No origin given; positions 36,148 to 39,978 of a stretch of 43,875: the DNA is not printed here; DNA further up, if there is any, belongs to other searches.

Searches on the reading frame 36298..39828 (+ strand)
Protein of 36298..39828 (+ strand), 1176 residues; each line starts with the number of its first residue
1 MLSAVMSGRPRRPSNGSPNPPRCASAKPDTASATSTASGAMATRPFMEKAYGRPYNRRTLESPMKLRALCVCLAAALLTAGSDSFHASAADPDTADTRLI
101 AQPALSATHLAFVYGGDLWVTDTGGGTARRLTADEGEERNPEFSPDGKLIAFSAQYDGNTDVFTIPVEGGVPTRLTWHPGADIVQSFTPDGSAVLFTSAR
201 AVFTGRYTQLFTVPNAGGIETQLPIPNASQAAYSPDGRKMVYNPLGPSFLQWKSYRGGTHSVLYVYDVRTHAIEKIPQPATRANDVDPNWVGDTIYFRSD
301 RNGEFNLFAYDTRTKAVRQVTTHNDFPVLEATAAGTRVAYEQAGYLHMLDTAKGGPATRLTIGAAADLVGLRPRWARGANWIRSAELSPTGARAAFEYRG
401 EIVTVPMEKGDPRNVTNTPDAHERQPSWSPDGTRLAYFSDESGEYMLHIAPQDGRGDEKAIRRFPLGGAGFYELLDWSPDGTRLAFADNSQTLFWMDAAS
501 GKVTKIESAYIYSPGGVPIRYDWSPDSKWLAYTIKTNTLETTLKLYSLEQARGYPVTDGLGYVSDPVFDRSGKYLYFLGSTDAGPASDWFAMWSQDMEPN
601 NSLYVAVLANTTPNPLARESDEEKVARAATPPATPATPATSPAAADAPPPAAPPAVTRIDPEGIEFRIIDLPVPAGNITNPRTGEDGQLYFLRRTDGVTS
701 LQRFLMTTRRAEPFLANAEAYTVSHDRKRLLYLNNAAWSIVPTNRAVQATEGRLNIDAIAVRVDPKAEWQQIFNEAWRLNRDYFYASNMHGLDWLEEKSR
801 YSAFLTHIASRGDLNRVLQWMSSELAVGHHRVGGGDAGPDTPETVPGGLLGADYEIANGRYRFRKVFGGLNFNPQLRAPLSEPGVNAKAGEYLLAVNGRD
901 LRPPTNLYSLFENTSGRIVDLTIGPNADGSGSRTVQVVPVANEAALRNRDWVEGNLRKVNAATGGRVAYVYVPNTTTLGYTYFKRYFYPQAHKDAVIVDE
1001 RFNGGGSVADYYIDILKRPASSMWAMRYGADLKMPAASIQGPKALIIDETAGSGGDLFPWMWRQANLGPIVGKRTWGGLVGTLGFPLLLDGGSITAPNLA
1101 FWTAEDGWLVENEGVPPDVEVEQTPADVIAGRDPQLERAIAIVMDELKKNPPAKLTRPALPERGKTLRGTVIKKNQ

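Call 45: search_protein_families(library=pfam, proteins=[window:36298-39828:+], max_evalue=0.00001)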
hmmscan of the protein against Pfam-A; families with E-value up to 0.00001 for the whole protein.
window:36298-39828:+ (1176 aa): 6 families
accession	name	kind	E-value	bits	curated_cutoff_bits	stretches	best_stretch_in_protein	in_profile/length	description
PF07676.18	PD40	-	3e-27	94.4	20.9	1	413-444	2-33/38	WD40-like Beta Propeller Repeat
PF14685.13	PDZ_Tricorn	-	1.6e-19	70.1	25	1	848-937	1-88/88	Tricorn protease PDZ domain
PF14684.11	Tricorn_C1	-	4e-18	65.5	24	1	765-821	1-57/59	Tricorn protease C1 domain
PF03572.23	Peptidase_S41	-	4.3e-14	52.9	24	1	967-1121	2-165/165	Peptidase family S41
PF00930.27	DPPIV_N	-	5.8e-12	45.4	22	0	253-323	15-81/354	Dipeptidyl peptidase IV (DPP IV) N-terminal region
PF25174.1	Beta-prop_THOC3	-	5.1e-09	36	305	0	475-575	94-186/272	THOC3 beta-propeller domain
